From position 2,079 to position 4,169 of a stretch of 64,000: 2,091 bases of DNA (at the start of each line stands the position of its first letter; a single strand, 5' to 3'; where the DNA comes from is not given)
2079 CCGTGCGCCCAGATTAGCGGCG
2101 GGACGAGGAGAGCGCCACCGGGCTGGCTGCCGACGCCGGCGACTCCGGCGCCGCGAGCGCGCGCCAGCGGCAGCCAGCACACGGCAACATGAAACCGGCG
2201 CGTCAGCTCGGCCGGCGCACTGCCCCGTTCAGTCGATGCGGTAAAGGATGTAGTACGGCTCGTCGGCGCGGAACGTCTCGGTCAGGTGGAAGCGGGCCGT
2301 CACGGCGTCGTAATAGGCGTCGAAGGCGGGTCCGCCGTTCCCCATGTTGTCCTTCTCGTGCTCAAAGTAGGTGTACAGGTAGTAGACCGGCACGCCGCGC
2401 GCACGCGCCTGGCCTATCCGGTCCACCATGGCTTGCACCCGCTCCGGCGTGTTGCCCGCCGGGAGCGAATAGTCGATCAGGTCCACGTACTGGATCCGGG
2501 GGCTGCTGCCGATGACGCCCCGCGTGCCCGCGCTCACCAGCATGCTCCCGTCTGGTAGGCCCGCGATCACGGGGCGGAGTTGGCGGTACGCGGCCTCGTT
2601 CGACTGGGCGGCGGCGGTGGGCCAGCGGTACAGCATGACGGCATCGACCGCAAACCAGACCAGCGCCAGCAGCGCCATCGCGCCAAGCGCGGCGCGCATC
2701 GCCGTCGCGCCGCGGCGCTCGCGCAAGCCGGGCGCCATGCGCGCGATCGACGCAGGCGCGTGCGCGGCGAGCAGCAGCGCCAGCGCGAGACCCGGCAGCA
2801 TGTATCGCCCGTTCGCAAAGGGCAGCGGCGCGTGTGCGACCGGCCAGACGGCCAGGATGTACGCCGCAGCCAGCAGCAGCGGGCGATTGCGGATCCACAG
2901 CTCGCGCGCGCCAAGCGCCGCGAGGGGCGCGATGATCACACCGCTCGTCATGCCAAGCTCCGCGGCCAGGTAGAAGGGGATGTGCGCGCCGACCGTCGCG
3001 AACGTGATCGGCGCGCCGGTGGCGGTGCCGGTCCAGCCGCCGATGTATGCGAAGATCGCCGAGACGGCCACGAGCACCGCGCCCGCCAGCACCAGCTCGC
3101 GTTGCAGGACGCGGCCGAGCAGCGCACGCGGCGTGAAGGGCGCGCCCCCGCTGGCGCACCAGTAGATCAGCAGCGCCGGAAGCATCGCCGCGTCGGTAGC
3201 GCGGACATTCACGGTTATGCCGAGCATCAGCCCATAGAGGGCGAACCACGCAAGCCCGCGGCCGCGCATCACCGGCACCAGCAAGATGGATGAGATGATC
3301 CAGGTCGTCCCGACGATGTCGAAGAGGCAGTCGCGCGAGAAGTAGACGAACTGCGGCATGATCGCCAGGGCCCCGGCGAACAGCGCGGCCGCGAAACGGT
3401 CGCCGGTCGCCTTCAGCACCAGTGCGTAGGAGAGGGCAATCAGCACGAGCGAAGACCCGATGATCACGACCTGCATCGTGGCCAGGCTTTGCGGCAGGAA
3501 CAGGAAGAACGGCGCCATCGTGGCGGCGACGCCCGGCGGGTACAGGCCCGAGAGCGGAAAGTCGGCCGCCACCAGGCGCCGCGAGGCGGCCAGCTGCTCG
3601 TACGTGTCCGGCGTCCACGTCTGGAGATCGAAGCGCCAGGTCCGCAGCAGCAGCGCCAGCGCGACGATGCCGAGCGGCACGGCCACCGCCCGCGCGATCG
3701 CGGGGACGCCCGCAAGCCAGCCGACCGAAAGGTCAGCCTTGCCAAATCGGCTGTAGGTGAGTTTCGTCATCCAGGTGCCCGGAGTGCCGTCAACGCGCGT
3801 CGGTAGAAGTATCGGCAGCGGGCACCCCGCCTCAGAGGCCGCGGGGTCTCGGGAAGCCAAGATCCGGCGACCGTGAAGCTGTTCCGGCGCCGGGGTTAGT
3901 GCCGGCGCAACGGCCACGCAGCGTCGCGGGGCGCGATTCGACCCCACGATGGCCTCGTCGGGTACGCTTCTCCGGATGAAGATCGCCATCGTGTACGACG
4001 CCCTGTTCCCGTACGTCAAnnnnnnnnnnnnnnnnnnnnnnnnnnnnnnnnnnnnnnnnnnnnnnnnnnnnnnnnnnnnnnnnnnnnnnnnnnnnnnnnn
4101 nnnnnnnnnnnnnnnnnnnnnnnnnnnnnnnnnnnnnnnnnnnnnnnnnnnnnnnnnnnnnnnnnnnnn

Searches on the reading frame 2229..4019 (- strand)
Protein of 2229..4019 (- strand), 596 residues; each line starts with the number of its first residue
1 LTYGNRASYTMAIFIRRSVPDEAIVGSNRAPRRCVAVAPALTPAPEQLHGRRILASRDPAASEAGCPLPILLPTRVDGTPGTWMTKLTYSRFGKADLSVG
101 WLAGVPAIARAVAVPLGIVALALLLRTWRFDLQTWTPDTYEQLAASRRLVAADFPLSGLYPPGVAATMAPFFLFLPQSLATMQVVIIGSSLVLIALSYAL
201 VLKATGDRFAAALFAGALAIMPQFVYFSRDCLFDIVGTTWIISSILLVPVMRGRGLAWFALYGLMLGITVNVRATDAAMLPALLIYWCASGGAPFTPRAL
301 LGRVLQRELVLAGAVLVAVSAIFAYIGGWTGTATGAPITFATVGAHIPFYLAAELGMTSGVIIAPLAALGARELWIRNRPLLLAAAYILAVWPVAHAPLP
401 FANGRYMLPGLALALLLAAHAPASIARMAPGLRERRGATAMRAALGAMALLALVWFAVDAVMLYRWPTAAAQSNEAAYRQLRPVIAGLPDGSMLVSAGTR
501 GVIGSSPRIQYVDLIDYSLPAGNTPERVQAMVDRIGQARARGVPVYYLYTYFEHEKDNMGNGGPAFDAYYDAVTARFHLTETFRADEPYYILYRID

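Call 37: search_protein_families(library=pfam, proteins=[window:2229-4019:-])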
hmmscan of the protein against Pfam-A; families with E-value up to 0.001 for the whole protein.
window:2229-4019:- (596 aa): 1 family
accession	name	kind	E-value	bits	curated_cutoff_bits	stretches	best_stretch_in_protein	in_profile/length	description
PF13231.12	PMT_2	-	4.5e-05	24.2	26.1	1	161-290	3-132/160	Dolichyl-phosphate-mannose-protein mannosyltransferase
